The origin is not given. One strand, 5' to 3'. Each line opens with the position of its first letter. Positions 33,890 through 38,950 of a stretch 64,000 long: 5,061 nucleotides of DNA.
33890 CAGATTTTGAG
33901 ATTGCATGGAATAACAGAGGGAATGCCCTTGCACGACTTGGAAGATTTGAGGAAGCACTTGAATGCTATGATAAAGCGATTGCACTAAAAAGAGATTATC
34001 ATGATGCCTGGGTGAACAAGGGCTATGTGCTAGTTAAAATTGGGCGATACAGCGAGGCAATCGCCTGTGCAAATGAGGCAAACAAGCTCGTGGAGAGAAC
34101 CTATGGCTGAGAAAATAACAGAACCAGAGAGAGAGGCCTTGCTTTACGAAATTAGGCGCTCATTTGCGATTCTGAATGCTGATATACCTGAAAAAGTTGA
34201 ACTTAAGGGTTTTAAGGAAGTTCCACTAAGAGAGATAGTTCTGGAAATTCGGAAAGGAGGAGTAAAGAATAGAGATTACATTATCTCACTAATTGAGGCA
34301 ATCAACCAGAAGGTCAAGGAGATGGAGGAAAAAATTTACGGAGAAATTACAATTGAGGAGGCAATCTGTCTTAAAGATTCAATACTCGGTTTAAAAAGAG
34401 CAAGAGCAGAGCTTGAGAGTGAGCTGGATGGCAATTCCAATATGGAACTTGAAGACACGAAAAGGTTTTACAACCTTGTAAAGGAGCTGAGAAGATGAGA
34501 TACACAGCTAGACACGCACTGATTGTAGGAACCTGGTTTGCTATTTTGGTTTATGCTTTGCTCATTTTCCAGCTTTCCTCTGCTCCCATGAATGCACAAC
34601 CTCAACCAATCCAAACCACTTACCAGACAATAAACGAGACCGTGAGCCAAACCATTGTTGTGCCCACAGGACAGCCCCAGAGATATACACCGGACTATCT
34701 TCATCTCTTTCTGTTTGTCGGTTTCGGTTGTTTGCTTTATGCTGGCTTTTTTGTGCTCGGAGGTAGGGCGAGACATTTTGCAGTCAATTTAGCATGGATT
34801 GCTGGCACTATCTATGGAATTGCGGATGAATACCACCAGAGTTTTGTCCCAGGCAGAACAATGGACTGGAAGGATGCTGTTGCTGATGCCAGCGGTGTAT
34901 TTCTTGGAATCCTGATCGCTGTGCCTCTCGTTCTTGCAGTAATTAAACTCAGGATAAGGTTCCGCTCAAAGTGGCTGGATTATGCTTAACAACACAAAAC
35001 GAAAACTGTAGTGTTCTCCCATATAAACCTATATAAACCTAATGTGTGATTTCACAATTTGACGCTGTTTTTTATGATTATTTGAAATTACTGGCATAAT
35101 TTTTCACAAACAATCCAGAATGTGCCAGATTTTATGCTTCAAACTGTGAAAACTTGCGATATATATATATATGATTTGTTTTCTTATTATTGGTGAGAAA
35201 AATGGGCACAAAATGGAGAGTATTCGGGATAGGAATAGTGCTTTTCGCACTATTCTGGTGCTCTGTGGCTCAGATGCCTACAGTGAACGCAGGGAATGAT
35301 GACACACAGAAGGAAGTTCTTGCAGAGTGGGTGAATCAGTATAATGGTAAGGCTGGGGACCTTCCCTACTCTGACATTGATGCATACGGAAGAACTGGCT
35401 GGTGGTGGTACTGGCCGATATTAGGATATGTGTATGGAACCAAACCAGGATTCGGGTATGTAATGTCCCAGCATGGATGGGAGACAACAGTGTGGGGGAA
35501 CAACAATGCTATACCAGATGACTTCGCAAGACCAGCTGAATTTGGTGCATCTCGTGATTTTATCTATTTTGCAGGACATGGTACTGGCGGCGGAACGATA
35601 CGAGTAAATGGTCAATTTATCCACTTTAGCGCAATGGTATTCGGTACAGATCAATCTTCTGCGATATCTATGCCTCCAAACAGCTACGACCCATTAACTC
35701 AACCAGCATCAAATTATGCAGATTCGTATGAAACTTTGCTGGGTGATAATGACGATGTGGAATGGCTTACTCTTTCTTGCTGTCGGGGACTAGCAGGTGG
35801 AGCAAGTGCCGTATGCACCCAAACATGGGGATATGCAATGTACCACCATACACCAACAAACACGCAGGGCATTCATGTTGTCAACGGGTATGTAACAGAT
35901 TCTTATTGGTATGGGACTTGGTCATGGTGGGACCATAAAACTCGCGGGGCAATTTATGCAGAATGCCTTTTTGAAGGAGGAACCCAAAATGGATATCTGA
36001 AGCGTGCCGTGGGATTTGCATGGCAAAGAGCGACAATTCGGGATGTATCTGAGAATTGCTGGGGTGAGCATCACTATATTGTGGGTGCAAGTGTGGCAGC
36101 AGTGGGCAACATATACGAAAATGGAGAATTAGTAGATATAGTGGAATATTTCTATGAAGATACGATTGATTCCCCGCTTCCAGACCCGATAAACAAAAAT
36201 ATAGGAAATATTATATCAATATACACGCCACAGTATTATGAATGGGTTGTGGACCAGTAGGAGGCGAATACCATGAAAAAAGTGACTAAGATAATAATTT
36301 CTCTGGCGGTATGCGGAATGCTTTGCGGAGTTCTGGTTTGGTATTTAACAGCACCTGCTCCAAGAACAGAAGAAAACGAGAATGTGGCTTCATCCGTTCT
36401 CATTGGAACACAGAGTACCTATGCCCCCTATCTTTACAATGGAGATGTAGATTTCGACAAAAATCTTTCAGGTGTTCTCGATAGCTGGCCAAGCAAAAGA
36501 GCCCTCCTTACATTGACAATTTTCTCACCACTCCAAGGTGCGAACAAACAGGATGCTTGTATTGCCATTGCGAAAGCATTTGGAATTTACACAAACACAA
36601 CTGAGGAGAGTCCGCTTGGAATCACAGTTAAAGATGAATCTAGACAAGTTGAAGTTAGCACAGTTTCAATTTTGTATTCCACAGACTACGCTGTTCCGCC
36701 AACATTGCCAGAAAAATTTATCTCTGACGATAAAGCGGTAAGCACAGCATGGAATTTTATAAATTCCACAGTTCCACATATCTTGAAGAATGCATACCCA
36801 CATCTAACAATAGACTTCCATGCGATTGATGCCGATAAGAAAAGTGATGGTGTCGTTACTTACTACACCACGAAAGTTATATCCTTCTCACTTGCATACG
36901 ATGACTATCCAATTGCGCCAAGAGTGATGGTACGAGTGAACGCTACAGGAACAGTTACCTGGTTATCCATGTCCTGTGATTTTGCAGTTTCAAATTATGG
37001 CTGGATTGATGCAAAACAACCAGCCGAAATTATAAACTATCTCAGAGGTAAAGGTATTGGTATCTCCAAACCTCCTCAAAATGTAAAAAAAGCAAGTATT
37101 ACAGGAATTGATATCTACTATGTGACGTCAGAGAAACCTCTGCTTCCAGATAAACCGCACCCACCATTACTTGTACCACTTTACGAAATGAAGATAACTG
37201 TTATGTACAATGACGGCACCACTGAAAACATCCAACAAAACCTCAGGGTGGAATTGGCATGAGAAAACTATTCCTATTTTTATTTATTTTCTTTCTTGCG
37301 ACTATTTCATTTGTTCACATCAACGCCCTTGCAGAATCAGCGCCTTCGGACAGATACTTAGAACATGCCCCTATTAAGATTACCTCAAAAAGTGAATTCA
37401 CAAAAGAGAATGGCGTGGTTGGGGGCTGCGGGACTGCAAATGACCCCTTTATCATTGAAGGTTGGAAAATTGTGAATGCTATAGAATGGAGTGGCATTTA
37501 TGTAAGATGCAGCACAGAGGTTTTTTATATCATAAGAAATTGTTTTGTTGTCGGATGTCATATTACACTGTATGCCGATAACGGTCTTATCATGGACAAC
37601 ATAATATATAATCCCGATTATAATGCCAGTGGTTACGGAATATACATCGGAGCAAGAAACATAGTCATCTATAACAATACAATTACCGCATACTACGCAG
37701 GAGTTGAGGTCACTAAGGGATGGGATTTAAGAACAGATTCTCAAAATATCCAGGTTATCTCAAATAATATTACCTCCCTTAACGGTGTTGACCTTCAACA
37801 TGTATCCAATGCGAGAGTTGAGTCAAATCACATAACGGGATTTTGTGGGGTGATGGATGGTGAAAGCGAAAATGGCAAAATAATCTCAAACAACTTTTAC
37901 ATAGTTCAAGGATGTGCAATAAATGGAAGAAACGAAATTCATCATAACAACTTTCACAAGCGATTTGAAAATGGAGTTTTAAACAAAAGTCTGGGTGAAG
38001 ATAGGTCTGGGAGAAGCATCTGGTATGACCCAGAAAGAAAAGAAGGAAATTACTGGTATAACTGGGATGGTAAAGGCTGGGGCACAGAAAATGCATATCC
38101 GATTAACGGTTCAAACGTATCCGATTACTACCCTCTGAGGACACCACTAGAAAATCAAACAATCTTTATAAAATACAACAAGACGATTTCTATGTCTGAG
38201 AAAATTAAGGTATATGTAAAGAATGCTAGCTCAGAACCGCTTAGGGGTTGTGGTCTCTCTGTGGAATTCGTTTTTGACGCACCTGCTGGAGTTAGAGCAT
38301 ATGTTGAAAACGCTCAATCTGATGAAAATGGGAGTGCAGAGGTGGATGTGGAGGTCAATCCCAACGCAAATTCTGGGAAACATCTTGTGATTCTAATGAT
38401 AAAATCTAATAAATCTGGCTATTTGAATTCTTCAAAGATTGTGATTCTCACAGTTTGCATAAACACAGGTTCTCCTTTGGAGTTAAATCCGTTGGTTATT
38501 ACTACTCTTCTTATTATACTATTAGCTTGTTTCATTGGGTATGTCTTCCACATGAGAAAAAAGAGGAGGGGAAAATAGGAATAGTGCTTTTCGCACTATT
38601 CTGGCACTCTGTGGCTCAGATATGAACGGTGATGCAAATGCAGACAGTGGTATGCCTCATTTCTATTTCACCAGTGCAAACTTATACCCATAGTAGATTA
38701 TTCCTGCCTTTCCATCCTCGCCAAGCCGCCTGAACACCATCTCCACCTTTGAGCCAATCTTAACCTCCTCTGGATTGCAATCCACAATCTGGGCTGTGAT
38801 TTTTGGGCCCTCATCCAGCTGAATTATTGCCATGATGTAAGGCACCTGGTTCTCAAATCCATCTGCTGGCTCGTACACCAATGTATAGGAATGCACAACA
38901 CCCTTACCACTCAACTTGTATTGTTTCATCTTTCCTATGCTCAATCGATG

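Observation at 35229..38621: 47-bp near-identical direct repeats bracket a three-gene secreted-protein cassette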

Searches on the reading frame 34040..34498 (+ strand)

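Call 8: search_protein_families(library=pfam, proteins=[window:34040-34498:+], max_evalue=0.01)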
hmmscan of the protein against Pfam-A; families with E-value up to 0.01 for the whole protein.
window:34040-34498:+ (152 aa): 1 family
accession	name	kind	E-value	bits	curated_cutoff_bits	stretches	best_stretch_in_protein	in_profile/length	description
PF19101.5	DUF5788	-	1.1e-13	51.5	25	1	27-148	2-131/131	Family of unknown function (DUF5788)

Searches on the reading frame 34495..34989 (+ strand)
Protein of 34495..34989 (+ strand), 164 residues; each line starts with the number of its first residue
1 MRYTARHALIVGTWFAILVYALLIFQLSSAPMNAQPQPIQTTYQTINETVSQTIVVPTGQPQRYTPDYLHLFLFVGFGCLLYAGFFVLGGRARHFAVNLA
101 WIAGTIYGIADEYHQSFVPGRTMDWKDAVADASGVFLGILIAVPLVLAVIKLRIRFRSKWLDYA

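Call 8: search_protein_families(library=pfam, proteins=[window:34495-34989:+], max_evalue=0.01)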
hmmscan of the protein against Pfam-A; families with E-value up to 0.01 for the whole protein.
window:34495-34989:+ (164 aa): 1 family
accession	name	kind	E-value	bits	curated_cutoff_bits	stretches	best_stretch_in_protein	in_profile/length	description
PF04892.17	VanZ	-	4.6e-14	53.6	30.1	1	16-143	4-123/126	VanZ like family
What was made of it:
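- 34495..34989 (+): VanZ-like gene, the left flank of locus A. Pfam PF04892, E = 4.6e-14 (call 8).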

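Call 22: find_encoding_contigs(protein=window:34495-34989:+, flank=8000, max_places=10)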
Protein window:34495-34989:+ (164 aa): 9 contigs read that carry it; 6 places shown.
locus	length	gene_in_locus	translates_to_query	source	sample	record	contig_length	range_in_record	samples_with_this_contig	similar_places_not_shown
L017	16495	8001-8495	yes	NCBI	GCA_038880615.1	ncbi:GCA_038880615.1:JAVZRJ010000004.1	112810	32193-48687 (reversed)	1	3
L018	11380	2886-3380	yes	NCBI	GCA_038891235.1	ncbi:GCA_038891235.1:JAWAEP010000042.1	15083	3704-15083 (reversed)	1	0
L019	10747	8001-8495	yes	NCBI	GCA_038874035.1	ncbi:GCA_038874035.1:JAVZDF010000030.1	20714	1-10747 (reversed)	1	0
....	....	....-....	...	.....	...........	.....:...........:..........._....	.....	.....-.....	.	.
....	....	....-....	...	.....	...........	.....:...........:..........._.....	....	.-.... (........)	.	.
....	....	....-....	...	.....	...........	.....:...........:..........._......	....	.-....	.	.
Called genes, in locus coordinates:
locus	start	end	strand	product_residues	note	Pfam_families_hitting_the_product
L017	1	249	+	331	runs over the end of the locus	PF04055:Radical_SAM, PF13353:Fer4_12 (weak)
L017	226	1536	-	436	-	PF01896:DNA_primase_S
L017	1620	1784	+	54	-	-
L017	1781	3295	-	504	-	PF02163:Peptidase_M50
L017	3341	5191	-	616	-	PF00012:HSP70, PF06723:MreB_Mbl, PF00012:HSP70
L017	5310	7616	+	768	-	PF14520:HHH_5, PF13432:TPR_16, PF00515:TPR_1, PF07719:TPR_2, PF13181:TPR_8, PF13432:TPR_16, PF13414:TPR_11, PF00515:TPR_1, +28 more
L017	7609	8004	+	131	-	PF19101:DUF5788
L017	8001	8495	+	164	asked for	PF04892:VanZ-LLP1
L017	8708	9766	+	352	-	PF19872:DUF6345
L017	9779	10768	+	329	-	-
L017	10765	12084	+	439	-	-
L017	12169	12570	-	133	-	PF12172:zf-ChsH2, PF01796:OB_ChsH2_C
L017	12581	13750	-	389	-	PF00108:Thiolase_N, PF22691:Thiolase_C_1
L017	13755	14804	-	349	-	PF01154:HMG_CoA_synt_N (weak), PF08541:ACP_syn_III_C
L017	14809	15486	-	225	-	PF12844:HTH_19, PF01381:HTH_3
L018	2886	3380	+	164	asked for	PF04892:VanZ-LLP1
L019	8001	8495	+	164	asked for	PF04892:VanZ-LLP1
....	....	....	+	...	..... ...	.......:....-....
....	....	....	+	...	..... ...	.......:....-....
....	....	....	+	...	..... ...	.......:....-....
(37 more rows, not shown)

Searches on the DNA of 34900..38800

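Call 36: search_rna_families(source=window, start=34900, end=38800, threshold=evalue, max_evalue=1)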
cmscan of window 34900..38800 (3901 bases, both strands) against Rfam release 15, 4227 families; matches with E-value up to 1: 0.
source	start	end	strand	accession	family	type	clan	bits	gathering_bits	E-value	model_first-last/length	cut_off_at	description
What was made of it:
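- Tried and rejected: Rfam (E <= 1) found nothing in 34900-38800 (call 36).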

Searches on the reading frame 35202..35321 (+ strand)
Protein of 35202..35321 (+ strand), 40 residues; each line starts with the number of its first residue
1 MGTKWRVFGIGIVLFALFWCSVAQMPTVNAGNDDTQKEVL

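Call 27: find_homologous_proteins(query=window:35202-35321:+, max_evalue=10)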
Query seq(40 aa): no candidate shares three 5-residue words with the query. No homologue found.
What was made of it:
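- Tried and rejected: A 40-aa signal-peptide query to the protein index returned nothing because of the word filter (call 27).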
